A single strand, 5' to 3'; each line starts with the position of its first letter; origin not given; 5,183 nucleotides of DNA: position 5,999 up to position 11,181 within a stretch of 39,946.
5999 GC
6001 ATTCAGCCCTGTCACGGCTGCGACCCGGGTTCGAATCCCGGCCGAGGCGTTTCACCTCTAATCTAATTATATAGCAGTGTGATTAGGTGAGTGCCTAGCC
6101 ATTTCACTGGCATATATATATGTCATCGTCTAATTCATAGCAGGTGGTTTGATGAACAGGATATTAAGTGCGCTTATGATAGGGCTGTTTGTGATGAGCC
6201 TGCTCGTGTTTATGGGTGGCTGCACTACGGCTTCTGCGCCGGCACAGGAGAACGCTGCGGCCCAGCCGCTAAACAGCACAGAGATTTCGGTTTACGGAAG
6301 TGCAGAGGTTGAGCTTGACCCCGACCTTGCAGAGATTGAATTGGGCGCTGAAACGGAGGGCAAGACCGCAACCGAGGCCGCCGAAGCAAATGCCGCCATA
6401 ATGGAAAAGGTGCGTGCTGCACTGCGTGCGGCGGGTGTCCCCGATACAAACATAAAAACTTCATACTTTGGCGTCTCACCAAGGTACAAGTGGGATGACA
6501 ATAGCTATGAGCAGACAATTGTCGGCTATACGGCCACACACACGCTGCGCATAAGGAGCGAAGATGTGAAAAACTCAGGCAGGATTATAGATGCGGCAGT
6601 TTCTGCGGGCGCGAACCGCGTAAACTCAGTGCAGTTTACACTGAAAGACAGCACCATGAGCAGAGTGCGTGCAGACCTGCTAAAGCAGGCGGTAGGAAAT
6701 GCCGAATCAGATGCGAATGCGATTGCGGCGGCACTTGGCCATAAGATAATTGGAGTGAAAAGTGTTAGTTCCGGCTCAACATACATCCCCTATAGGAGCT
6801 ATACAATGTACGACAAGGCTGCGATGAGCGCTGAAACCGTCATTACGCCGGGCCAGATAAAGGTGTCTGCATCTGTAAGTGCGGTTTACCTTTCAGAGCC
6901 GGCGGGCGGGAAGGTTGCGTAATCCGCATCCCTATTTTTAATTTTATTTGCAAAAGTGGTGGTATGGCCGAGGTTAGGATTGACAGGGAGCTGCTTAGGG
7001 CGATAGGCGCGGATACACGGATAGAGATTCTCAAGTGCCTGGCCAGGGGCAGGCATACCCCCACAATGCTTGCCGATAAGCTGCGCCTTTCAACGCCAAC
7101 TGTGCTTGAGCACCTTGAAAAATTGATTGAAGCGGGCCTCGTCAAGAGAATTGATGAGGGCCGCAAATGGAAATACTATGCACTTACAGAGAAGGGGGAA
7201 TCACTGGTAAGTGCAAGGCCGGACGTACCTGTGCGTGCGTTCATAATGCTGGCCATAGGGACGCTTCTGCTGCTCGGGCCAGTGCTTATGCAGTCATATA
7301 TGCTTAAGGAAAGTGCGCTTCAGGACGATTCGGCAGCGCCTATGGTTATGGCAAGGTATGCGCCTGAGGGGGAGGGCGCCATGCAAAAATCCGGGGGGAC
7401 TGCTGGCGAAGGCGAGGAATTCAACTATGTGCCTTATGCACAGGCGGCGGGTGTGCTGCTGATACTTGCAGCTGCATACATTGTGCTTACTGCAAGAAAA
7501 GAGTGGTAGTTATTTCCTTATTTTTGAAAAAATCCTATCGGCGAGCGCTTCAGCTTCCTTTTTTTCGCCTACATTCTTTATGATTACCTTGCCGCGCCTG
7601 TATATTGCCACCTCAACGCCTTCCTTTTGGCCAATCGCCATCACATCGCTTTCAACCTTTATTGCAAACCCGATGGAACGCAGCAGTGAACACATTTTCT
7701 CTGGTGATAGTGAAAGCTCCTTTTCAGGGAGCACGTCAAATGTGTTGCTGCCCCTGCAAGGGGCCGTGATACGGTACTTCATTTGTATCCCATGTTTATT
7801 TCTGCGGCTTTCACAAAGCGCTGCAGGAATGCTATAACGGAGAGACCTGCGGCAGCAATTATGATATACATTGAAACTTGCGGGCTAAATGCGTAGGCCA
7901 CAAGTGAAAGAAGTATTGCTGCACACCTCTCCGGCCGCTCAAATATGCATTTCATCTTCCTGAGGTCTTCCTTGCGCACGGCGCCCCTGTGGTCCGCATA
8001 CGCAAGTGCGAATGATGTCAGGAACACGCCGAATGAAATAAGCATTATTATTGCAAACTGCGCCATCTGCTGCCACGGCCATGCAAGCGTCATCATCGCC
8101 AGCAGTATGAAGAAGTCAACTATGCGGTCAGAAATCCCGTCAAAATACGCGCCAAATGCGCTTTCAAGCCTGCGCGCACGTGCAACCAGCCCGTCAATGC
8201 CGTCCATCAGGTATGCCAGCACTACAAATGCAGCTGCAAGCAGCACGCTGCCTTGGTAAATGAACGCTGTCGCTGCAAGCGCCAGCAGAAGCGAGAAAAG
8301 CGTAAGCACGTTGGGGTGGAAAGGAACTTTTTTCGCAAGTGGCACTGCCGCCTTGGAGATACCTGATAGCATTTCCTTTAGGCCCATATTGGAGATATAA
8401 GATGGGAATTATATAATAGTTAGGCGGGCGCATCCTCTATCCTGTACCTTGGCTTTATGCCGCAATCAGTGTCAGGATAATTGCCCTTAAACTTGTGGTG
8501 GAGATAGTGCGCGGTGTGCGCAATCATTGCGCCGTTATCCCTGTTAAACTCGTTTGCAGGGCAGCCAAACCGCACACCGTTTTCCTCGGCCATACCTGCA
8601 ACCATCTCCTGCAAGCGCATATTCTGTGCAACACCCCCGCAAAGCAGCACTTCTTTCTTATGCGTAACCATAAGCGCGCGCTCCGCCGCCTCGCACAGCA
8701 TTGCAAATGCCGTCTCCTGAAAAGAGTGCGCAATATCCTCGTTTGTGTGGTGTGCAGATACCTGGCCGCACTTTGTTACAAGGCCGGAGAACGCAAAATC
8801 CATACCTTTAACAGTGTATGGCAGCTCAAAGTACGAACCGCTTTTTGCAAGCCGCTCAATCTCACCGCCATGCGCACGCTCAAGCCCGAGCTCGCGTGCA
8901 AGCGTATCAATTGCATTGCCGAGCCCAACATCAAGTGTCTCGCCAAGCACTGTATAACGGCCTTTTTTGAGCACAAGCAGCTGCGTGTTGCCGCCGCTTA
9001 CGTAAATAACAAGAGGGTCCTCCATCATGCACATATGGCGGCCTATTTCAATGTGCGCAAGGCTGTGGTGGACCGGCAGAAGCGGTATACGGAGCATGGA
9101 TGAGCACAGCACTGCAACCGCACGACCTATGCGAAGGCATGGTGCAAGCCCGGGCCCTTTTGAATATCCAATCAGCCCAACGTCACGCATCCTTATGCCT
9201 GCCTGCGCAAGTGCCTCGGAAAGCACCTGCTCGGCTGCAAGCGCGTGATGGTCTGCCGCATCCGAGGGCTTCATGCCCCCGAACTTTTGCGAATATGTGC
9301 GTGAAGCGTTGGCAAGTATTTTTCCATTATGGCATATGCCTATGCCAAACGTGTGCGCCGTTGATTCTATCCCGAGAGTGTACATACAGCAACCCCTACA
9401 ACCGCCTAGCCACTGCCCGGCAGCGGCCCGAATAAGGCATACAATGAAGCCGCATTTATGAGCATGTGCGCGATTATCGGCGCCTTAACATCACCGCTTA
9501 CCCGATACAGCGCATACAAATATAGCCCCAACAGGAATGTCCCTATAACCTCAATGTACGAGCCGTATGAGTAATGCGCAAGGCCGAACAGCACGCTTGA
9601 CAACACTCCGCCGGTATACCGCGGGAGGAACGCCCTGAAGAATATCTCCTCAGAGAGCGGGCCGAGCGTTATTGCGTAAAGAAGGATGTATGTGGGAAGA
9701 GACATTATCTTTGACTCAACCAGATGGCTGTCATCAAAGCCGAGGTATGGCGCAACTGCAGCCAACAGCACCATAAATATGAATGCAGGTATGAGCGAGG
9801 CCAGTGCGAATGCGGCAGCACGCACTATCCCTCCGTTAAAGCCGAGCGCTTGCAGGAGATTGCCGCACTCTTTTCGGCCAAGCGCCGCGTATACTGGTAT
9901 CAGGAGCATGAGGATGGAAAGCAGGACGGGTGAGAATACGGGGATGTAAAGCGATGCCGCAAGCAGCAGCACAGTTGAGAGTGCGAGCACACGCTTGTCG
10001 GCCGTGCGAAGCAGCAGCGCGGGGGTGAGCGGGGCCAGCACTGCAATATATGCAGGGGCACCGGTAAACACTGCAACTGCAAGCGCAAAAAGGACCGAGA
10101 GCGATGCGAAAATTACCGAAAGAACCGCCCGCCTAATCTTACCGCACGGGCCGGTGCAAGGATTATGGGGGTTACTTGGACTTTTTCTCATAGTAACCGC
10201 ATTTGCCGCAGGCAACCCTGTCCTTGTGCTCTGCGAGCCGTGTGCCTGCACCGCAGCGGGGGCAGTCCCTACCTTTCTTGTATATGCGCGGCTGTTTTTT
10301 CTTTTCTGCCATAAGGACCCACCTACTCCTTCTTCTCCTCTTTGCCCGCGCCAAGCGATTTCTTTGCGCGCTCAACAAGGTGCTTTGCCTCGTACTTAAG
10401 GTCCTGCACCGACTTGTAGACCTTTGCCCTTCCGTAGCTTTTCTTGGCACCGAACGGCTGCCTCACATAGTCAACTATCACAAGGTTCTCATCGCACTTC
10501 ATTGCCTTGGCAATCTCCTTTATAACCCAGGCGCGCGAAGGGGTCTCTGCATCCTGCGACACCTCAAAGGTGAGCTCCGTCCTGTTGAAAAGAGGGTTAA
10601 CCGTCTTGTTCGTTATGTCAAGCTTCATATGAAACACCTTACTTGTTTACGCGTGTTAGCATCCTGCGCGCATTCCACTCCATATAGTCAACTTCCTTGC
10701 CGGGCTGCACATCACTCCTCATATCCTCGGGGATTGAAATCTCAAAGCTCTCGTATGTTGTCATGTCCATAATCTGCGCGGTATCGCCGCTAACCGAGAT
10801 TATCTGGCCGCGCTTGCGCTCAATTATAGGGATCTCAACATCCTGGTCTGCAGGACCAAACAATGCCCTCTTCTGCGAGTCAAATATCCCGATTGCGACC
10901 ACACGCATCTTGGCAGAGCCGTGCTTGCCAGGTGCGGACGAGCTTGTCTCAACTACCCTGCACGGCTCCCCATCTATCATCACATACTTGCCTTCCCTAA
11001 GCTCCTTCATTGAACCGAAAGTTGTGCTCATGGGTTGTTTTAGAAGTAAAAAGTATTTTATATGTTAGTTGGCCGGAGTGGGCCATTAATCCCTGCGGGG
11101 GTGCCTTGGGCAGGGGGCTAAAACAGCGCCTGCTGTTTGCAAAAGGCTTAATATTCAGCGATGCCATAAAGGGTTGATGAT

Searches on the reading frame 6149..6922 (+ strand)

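Call 12: search_protein_families(library=pfam, proteins=[window:6149-6922:+], max_evalue=0.001)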
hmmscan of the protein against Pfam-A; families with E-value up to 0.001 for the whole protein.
window:6149-6922:+ (257 aa): 1 family
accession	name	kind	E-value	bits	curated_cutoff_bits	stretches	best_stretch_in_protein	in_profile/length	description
PF04402.19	SIMPL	-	6e-54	183.9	25.2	1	46-247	1-205/205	Protein of unknown function (DUF541)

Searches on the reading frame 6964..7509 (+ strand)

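Call 12: search_protein_families(library=pfam, proteins=[window:6964-7509:+], max_evalue=0.001)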
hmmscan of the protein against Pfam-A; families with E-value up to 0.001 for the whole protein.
window:6964-7509:+ (181 aa): 11 families
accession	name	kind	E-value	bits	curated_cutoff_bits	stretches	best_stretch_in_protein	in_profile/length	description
PF01022.26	HTH_5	-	3.3e-11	43.3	22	1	18-61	3-46/47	Bacterial regulatory protein, arsR family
PF12840.13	HTH_20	-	2.6e-09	37.3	27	1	17-62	4-50/51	Helix-turn-helix domain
PF13412.12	HTH_24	-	7.3e-09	35.5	21.9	1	17-61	3-48/48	Winged helix-turn-helix DNA-binding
PF25213.1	HVO_A0261_N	-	4.9e-07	30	35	1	14-83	8-72/86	HVO_A0261 N-terminal domain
PF14947.12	HTH_45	-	5.2e-06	26.8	25.5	1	20-83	9-67/77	Winged helix-turn-helix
PF09339.16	HTH_IclR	-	7.6e-06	26.1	22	1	21-62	7-50/52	IclR helix-turn-helix domain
PF13463.12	HTH_27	-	9.6e-06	26.2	22.2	1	20-78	6-68/68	Winged helix DNA-binding domain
PF01047.28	MarR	-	2.5e-05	24.5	24.6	1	18-63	4-50/59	MarR family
PF01978.25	TrmB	-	9.4e-05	22.6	25.6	1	26-74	18-65/68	Sugar-specific transcriptional regulator TrmB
PF12802.13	MarR_2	-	0.00022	21.7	27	1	26-65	14-55/61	MarR family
PF03965.22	Penicillinase_R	-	0.00086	20.1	22.6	0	36-81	27-72/115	Penicillinase repressor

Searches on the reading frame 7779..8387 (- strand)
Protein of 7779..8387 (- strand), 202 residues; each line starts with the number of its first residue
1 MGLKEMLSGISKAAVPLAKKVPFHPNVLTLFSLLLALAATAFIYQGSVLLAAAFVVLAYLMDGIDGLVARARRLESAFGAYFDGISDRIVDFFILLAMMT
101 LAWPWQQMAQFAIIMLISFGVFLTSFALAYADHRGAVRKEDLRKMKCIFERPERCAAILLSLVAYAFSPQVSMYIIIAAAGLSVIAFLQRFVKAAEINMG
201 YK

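Call 7: search_protein_families(library=pfam, proteins=[window:7779-8387:-], max_evalue=0.01)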
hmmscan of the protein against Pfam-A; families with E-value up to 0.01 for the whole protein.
window:7779-8387:- (202 aa): 1 family
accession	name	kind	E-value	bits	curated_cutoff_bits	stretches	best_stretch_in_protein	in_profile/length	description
PF01066.26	CDP-OH_P_transf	-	5.3e-18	66.3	22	1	24-182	3-149/152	CDP-alcohol phosphatidyltransferase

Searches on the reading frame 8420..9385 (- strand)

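Call 7: search_protein_families(library=pfam, proteins=[window:8420-9385:-], max_evalue=0.01)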
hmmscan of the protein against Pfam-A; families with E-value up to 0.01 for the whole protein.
window:8420-9385:- (321 aa): 2 families
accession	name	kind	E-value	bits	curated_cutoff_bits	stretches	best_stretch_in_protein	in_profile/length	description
PF00814.31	TsaD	-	1.7e-69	235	24.8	1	26-289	5-263/264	tRNA N6-adenosine threonylcarbamoyltransferase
PF22521.2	HypF_C_2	-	8.4e-09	36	27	1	175-277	122-228/241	Carbamoyltransferase, Kae1-like Domain, second subdomain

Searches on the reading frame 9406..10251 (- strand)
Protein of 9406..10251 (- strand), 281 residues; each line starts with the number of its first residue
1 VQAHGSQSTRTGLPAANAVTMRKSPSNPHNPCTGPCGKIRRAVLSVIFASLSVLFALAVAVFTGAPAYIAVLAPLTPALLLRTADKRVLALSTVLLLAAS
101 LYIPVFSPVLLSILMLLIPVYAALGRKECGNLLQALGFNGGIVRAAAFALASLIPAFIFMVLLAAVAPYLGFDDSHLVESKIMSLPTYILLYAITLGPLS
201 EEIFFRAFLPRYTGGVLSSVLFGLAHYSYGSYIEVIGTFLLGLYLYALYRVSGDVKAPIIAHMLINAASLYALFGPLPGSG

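Call 7: search_protein_families(library=pfam, proteins=[window:9406-10251:-], max_evalue=0.01)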
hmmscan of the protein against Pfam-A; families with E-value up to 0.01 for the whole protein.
window:9406-10251:- (281 aa): 1 family
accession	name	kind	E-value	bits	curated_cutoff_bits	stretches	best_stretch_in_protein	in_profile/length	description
PF02517.21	Rce1-like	-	8.1e-15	55.3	22.4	1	186-267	4-92/93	Type II CAAX prenyl endopeptidase Rce1-like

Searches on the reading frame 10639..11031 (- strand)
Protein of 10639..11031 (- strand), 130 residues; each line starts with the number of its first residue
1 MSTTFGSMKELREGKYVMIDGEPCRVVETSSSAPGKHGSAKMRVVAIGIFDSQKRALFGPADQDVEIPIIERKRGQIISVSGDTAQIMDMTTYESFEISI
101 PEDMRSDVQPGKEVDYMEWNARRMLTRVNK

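Call 7: search_protein_families(library=pfam, proteins=[window:10639-11031:-], max_evalue=0.01)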
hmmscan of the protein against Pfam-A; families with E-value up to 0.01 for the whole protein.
window:10639-11031:- (130 aa): 3 families
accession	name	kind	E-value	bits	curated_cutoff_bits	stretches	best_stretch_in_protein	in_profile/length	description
PF21485.3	IF5A-like_N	-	6.8e-18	64.7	27.1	1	8-56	8-56/63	Translation initiation factor 5A-like, N-terminal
PF08207.18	EFP_N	-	2.6e-08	34.2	23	1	7-43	1-36/58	Elongation factor P (EF-P) KOW-like domain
PF01287.26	eIF-5a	-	4.7e-05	23.9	24.2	1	69-117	1-57/69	Eukaryotic elongation factor 5A hypusine, DNA-binding OB fold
